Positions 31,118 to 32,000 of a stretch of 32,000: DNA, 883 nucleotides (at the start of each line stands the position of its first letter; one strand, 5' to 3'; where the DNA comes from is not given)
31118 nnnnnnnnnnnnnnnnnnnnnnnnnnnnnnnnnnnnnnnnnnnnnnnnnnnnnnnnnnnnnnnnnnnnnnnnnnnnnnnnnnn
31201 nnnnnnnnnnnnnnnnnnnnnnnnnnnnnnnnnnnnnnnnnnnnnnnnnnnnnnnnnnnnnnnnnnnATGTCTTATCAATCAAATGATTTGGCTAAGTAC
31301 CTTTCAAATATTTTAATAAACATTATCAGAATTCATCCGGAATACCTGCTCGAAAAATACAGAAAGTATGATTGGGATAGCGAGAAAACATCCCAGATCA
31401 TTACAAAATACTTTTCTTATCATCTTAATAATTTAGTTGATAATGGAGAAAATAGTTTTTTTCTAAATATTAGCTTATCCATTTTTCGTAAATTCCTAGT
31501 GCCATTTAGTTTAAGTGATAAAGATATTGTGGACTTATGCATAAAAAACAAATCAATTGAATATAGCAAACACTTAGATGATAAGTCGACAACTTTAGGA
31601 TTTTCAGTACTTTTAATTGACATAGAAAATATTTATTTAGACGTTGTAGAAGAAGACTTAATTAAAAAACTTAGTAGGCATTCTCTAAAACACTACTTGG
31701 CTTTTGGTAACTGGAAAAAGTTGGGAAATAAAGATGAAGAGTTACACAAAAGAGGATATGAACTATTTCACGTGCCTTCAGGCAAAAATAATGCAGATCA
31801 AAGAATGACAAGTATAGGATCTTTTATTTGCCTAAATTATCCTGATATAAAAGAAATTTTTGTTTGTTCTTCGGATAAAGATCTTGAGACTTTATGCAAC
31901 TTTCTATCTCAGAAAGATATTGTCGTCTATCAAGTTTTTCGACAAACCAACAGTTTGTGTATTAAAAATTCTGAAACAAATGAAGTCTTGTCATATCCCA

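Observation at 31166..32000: Low-GC island starts at the ubiD start codon and carries an untracked NYN-nuclease ORF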

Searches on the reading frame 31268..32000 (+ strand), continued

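Call 37: find_encoding_contigs(protein=P0116, flank=6000, max_places=1)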
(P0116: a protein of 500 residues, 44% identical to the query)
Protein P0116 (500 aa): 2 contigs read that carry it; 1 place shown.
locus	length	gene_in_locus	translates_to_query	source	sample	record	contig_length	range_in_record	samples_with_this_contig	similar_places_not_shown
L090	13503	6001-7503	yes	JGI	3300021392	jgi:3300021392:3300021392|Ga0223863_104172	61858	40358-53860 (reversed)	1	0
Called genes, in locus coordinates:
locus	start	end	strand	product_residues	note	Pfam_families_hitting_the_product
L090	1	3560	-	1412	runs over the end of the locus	-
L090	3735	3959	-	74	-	-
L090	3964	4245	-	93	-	PF14076:DUF4258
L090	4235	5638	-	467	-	PF00145:DNA_methylase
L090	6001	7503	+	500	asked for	PF01936:NYN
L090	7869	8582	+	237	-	PF01618:MotA_ExbB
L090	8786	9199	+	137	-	PF02472:ExbD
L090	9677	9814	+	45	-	PF12559:Inhibitor_I10 (weak)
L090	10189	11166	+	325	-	PF21068:ATPgraspMvdD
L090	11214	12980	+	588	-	PF00664:ABC_membrane, PF00005:ABC_tran, PF02463:SMC_N (weak)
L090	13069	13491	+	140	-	PF02472:ExbD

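Call 38: find_encoding_contigs(protein=P0073, flank=6000, max_places=1)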
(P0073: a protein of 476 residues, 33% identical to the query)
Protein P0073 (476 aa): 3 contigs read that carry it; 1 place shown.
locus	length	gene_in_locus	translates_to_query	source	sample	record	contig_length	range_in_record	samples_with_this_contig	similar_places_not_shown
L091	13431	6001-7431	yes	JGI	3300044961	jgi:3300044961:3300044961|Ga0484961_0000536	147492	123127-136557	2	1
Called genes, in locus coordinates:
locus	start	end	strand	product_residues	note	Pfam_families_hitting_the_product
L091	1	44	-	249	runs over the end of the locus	PF09353:DUF1995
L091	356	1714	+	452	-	PF01554:MatE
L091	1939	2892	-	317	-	PF25539:Bestrophin_2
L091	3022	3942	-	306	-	PF25539:Bestrophin_2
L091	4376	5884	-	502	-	PF20695:UbiD_N, PF01977:UbiD, PF20696:UbiD_C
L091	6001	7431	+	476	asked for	PF01936:NYN (weak)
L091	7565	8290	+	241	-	PF01618:MotA_ExbB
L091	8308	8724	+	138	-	PF02472:ExbD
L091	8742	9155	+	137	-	PF02472:ExbD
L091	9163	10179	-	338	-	-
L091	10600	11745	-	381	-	-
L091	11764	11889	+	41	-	-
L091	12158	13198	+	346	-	PF12849:PBP_like_2, PF01547:SBP_bac_1, PF12727:PBP_like (faint)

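Call 50: search_protein_representatives(protein=window:31268-32000:+)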
Query: 244 residues. Proteins with E-value up to 0.001 (for the whole library): 203; up to 1e-10: 182; up to 1e-30: 32. The best 150 are listed.
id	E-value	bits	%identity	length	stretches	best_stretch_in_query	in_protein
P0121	1.3e-80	286.7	58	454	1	4-244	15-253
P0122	7.5e-40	153.4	38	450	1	7-243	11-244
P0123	2.4e-39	151.7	38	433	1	6-242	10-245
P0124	3.1e-37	144.8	36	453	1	8-243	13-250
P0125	5.8e-37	143.9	36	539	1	16-238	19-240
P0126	1.1e-35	139.7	34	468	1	7-241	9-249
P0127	1.2e-35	139.6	39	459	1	8-240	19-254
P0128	1.6e-35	139.2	35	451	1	6-240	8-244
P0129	1.7e-35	139.1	41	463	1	15-235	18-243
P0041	2.0e-35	138.8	35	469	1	8-241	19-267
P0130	7.4e-35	137.0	39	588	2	107-239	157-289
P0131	2.8e-34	135.1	42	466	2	108-243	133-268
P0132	4.0e-34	134.6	38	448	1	15-243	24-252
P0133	5.1e-34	134.3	40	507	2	106-243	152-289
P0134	6.2e-34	134.0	38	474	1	16-239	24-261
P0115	9.9e-28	113.7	36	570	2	109-241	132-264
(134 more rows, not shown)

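Call 52: list_cluster_members(proteins=[P0121, P0122, P0123, P0124])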
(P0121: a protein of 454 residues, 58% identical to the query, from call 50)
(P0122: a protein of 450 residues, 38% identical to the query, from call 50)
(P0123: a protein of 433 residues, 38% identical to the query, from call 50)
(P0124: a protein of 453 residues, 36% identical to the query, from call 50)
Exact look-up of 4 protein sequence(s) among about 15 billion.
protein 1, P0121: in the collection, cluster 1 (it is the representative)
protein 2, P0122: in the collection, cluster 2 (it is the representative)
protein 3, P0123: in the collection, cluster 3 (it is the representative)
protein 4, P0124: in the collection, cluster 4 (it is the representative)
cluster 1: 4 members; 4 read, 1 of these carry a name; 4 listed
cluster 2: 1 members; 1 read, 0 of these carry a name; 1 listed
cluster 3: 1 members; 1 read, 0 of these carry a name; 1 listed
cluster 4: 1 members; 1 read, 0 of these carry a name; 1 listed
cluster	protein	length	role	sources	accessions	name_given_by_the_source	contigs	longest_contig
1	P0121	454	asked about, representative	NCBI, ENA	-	-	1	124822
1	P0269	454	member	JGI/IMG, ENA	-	hypothetical protein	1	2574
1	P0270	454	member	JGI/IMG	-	-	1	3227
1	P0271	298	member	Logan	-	-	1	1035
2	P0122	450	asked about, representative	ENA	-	-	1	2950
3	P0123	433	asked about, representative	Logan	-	-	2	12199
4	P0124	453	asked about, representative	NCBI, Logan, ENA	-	-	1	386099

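Call 53: predict_structure(alignment_id=A2)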
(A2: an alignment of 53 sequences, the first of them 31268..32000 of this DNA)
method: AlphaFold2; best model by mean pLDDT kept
length: 244 residues; sequences in the alignment: 53
mean_pLDDT: 82.0   pTM: 0.56
mean pLDDT of the five models: 82.0, 80.0, 79.8, 79.4, 77.5
residues with pLDDT >= 90: 99; 70-90: 96; 50-70: 30; < 50: 19
segments of 3 or more residues with pLDDT < 50: 1-3, 94-108
pLDDT, mean of each block of 10 residues (from residue 1): 66 85 86 89 89 67 63 81 64 46 45 95 93 91 94 89 94 88 85 94 87 93 93 93 90
secondary structure, 60 per line:
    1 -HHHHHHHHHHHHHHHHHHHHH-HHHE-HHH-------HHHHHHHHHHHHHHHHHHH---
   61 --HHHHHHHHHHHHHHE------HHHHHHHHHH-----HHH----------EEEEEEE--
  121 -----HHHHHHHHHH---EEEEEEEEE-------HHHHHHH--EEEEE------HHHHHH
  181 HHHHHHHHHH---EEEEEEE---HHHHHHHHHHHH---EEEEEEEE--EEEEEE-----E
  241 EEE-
elements in order: H2-22 H39-57 H63-76 H84-93 E112-118 H126-135 E139-147 H155-161 E164-168 H175-190 E194-200 H204-215 E219-226 E229-234 E240-243

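Call 54: find_encoding_contigs(protein=P0121, flank=10000, max_places=3)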
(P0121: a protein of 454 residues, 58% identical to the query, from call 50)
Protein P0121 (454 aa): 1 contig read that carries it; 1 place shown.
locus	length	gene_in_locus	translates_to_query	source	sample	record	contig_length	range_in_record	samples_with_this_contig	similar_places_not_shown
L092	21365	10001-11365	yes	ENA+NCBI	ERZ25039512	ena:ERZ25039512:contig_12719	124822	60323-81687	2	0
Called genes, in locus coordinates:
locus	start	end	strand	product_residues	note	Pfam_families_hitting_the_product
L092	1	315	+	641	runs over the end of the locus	PF00069:Pkinase, PF07714:PK_Tyr_Ser-Thr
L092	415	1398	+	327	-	PF02779:Transket_pyr, PF02780:Transketolase_C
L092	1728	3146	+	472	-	PF07549:Sec_GG (weak), PF21760:SecD_1st, PF22599:SecDF_P1_head, PF02355:SecD_SecF_C, PF03176:MMPL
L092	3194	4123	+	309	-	PF07549:Sec_GG (weak), PF02355:SecD_SecF_C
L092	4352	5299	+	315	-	PF00364:Biotin_lipoyl (faint), PF02817:E3_binding, PF00198:2-oxoacid_dh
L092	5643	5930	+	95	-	-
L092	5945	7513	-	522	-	PF02878:PGM_PMM_I, PF02880:PGM_PMM_III, PF24947:PGM1_C_vert_fung (weak)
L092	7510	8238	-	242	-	-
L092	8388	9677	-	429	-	PF01977:UbiD, PF20696:UbiD_C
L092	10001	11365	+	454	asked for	-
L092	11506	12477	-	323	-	PF00355:Rieske, PF19112:VanA_C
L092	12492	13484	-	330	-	PF02653:BPD_transp_2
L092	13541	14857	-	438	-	PF00120:Gln-synt_C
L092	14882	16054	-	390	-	PF01494:FAD_binding_3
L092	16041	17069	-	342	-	PF00561:Abhydrolase_1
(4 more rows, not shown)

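Call 57: fold_search(model_id=the predicted structure, library=pdb)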
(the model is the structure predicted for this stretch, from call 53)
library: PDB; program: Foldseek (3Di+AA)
matches with E <= 10: 1497; with E <= 0.001: 3
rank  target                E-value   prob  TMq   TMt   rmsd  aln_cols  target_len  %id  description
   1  6fdl_B                1.6e-04  1.00  0.42  0.66   3.6       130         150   16  Crystal structure of the NYN domain of human MARF1 (released 2018-11-07)
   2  6fdl_A                3.5e-04  1.00  0.42  0.65   2.9       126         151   17  Crystal structure of the NYN domain of human MARF1 (released 2018-11-07)
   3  5yaa_C                7.8e-04  1.00  0.42  0.66   3.3       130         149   18  Crystal structure of Marf1 NYN domain from Mus musculus (released 2018-10-03)
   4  5yaa_A                1.7e-03  1.00  0.42  0.65   3.5       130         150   15  Crystal structure of Marf1 NYN domain from Mus musculus (released 2018-10-03)
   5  2zuc_B                1.8e-03  0.80  0.23  0.20  14.2       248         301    9  Crystal structure of left-handed RadA filament (released 2009-04-07)
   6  9q2a_X                2.3e-03  0.96  0.25  0.26   9.2       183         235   10  BCDX2-CX3-RAD51-RAD51-ssDNA supercomplex (released 2026-03-04)
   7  2zud_B                3.8e-03  0.63  0.22  0.20  17.7       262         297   11  Crystal Structure of Left-handed RadA Filament (released 2009-04-07)
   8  6cwz_C                4.8e-03  0.95  0.31  0.25   9.7       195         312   10  Crystal structure of apo SUMO E1 (released 2019-01-16)
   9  3v2u_A                5.1e-03  0.97  0.28  0.18   6.1       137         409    7  Crystal structure of the yeast GAL regulon complex of the repressor, Gal80p, and the transducer, Gal3p, with galactose (released 2012-02-08)
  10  2f17_A                5.4e-03  0.99  0.32  0.30   5.6       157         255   12  Mouse Thiamin Pyrophosphokinase in a Ternary Complex with Pyrithiamin Pyrophosphate and AMP at 2.5 angstrom (released 2005-11-29)
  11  3gzn_A                5.4e-03  0.99  0.32  0.17   5.6       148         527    9  Structure of NEDD8-activating enzyme in complex with NEDD8 and MLN4924 (released 2010-02-02)
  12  2zud_A                6.1e-03  0.57  0.23  0.20  17.5       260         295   11  Crystal Structure of Left-handed RadA Filament (released 2009-04-07)
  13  5yaa_D                6.5e-03  1.00  0.42  0.65   3.6       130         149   15  Crystal structure of Marf1 NYN domain from Mus musculus (released 2018-10-03)
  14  21ak_A                6.5e-03  0.91  0.26  0.24   6.8       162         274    9  Cryo-EM structure of the E. coli ArnA hexamer (released 2026-03-25)
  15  1yov_A                7.3e-03  0.97  0.28  0.14   6.8       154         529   11  Insights into the Ubiquitin Transfer Cascade from the refined structure of the activating enzyme for NEDD8 (released 2005-03-08)
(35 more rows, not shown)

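Call 60: search_protein_families(library=pfam, proteins=[P0005, P0099, P0115, P0024, P0121], max_evalue=1)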
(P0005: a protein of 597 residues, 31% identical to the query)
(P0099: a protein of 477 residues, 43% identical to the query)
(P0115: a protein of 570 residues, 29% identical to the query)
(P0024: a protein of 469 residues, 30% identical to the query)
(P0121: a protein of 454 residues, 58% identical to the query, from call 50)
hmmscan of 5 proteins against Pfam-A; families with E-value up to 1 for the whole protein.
P0005 (597 aa): 5 families
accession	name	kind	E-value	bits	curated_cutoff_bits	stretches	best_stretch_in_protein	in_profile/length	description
PF12872.13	OST-HTH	-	1.2e-07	31.9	23.8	2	529-589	9-67/71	OST-HTH/LOTUS domain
PF01936.24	NYN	-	1.7e-07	32.2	24.2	1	145-252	4-122/145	NYN domain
PF06483.16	ChiC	-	0.11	12.8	27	0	148-178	32-62/176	Chitinase C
PF18332.7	XRN1_D1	-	0.13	12.4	26.2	1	203-280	56-133/191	Exoribonuclease Xrn1 D1 domain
PF01015.23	Ribosomal_S3Ae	-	0.15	12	29.3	1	296-353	123-180/191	Ribosomal S3Ae family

P0099 (477 aa): 2 families
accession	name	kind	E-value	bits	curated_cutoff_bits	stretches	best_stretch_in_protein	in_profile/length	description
PF12872.13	OST-HTH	-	2.9e-07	30.7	23.8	2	402-468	11-67/71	OST-HTH/LOTUS domain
PF01936.24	NYN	-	8e-07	30.1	24.2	1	145-251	4-121/145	NYN domain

P0115 (570 aa): 4 families
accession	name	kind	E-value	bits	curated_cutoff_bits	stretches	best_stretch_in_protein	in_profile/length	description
PF01936.24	NYN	-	1.2e-08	36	24.2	1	138-246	4-123/145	NYN domain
PF12872.13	OST-HTH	-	5.3e-06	26.6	23.8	0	496-526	10-37/71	OST-HTH/LOTUS domain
PF25510.1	Ubiquitin_DCDC1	-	0.041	14.9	30.4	0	397-443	32-78/95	Doublecortin domain-containing protein 1-like, ubiquitin domain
PF18332.7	XRN1_D1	-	0.11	12.7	26.2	1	196-298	56-158/191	Exoribonuclease Xrn1 D1 domain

P0024 (469 aa): 4 families
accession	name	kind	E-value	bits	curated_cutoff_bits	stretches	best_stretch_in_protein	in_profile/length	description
PF12872.13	OST-HTH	-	1.6e-05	25.1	23.8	1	392-433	2-39/71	OST-HTH/LOTUS domain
PF01936.24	NYN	-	6.5e-05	23.9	24.2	1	141-247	4-123/145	NYN domain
PF23114.1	NAD-bd_HRPKS_sdrA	-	0.11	12.3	27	1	371-411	30-70/175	HRPKS sdrA-like, NAD(P)-binding Rossmann-fold domain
PF20024.5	DUF6432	-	0.22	12.2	29.6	1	240-296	25-80/97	Family of unknown function (DUF6432)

P0121 (454 aa): 1 family
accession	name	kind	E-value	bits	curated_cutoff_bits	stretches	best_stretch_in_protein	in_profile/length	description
PF01936.24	NYN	-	0.00029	21.8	24.2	1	124-230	4-123/145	NYN domain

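Call 63: search_protein_families(library=ncbifam, proteins=[L088:8603-9664:+, L089:8815-9876:+, L084:9945-11174:+, L085:7755-8906:+, L088:7605-8312:+], max_evalue=0.00001)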
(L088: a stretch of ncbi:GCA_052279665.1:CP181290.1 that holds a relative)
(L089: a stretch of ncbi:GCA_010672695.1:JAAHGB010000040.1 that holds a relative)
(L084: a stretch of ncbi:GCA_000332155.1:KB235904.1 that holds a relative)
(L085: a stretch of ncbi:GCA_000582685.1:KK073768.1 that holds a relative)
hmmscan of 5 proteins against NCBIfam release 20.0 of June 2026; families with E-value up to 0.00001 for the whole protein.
L088:8603-9664:+ (353 aa): 3 families
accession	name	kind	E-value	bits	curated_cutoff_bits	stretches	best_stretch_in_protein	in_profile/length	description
TIGR01263.1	4HPPD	equivalog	6.2e-97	325.2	277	1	1-349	1-352/353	4-hydroxyphenylpyruvate dioxygenase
NF042435.1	DhshikDhtase_QuiC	equivalog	3.7e-22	78.6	1200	1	14-316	310-607/635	3-dehydroshikimate dehydratase QuiC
TIGR03081.1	metmalonyl_epim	equivalog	5.1e-20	72.3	114.95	1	147-248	2-97/129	methylmalonyl-CoA epimerase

L089:8815-9876:+ (353 aa): 3 families
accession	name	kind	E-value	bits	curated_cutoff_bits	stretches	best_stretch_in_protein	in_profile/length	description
TIGR01263.1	4HPPD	equivalog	3.6e-103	345.8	277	1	1-349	1-352/353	4-hydroxyphenylpyruvate dioxygenase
TIGR03081.1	metmalonyl_epim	equivalog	4.1e-19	69.4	114.95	2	145-248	2-99/129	methylmalonyl-CoA epimerase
NF042435.1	DhshikDhtase_QuiC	equivalog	1.9e-18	66.3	1200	1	6-317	300-608/635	3-dehydroshikimate dehydratase QuiC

L084:9945-11174:+ (409 aa): 3 families
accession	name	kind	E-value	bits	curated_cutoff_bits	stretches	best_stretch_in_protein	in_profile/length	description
TIGR01263.1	4HPPD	equivalog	5.5e-101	338.6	277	2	190-403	150-352/353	4-hydroxyphenylpyruvate dioxygenase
TIGR03081.1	metmalonyl_epim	equivalog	5.9e-20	72.1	114.95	1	199-300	2-97/129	methylmalonyl-CoA epimerase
NF042435.1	DhshikDhtase_QuiC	equivalog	1.2e-18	66.9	1200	1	194-371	437-608/635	3-dehydroshikimate dehydratase QuiC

L085:7755-8906:+ (383 aa): 3 families
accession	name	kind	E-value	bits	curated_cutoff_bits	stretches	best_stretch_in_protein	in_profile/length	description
TIGR01263.1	4HPPD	equivalog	6.8e-95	318.5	277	1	2-381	2-352/353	4-hydroxyphenylpyruvate dioxygenase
NF042435.1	DhshikDhtase_QuiC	equivalog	5.5e-23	81.3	1200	1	181-374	438-625/635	3-dehydroshikimate dehydratase QuiC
TIGR03081.1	metmalonyl_epim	equivalog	8.7e-16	58.6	114.95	1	185-288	2-99/129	methylmalonyl-CoA epimerase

L088:7605-8312:+ (235 aa): 217 families (the best 25 are shown)
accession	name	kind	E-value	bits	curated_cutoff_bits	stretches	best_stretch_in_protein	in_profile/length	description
NF005594.0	PRK07326.1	equivalog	2.6e-50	171.2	271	1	2-230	5-232/237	SDR family oxidoreductase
NF005672.0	PRK07454.1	equivalog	1.5e-48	165.1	234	1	3-229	6-236/241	SDR family oxidoreductase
NF005495.0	PRK07109.1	subfamily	1.3e-42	146.3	264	1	2-215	7-229/334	SDR family oxidoreductase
NF004198.0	PRK05653.1-3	equivalog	5.5e-40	137.4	296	1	2-202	6-208/248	3-oxoacyl-ACP reductase FabG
NF005806.0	PRK07666.1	equivalog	3.5e-39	134.5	286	1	1-217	5-224/239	3-ketoacyl-ACP reductase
NF009093.0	PRK12429.1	subfamily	2.9e-38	131.6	258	1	1-217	3-221/259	3-hydroxybutyrate dehydrogenase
NF004825.0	PRK06181.1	equivalog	3.6e-38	131.4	215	1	1-186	4-191/268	SDR family oxidoreductase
NF005878.0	PRK07825.1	subfamily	3.8e-37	128.1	287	1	1-216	7-219/278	short chain dehydrogenase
NF006114.0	PRK08263.1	subfamily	4.7e-37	127.7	290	1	2-219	2-221/280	short chain dehydrogenase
NF052558.1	MBtsdlDhBudC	equivalog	5.2e-37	127.8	270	1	2-174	2-173/250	meso-2,3-butanediol dehydrogenase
NF005309.0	PRK06841.1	subfamily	9.4e-37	126.9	286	1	1-174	13-185/255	GolD/DthD family dehydrogenase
TIGR01963.1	PHB_DH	subfamily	1.8e-36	125.7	307.05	1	4-221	2-221/255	3-hydroxybutyrate dehydrogenase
NF004791.0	PRK06138.1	equivalog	2.3e-36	125.4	312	1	2-211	4-214/252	SDR family oxidoreductase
NF005559.1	PRK07231.1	subfamily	5e-35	121.2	215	1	2-175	3-178/249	glucose 1-dehydrogenase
NF004824.0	PRK06180.1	subfamily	1.2e-34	119.8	298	1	2-178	3-178/279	oxidoreductase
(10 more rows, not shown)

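Call 65: find_related_loci(query=A2, collection=metagenome_contigs, flank=6000)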
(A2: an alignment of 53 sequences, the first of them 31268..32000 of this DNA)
Query A2 (244 aa) in metagenome_contigs; peptide patterns used: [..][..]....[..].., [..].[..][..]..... (x = any residue, [..] = any of these).
294 stretches matched a pattern; 165 encode a relative of the query (tblastn E <= 1e-3); the best 80 are kept; 80 distinct loci.
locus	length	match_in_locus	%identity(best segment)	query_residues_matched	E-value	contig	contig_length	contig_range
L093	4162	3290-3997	58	7-244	9e-87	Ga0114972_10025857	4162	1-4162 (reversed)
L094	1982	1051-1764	39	6-243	6e-45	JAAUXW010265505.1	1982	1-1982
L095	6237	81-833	31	8-243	7e-44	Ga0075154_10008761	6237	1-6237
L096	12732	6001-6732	34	6-243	5e-44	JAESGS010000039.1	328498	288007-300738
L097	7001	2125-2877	31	8-243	8e-44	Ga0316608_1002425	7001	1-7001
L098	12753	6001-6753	31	8-243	8e-44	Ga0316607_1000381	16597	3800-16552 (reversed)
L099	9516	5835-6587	31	8-243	1e-43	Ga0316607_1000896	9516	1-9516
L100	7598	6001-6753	32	8-243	9e-44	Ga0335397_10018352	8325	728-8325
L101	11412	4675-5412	36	6-243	2e-43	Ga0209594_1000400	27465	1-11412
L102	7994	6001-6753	31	8-243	2e-43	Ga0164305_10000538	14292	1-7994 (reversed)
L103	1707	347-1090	32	6-240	5e-44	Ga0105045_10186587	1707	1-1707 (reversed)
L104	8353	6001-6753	31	8-243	5e-43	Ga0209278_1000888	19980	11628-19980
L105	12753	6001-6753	31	8-243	9e-43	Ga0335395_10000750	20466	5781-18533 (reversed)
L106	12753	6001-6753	31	8-243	2e-42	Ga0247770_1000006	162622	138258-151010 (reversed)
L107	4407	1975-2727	31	8-243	1e-42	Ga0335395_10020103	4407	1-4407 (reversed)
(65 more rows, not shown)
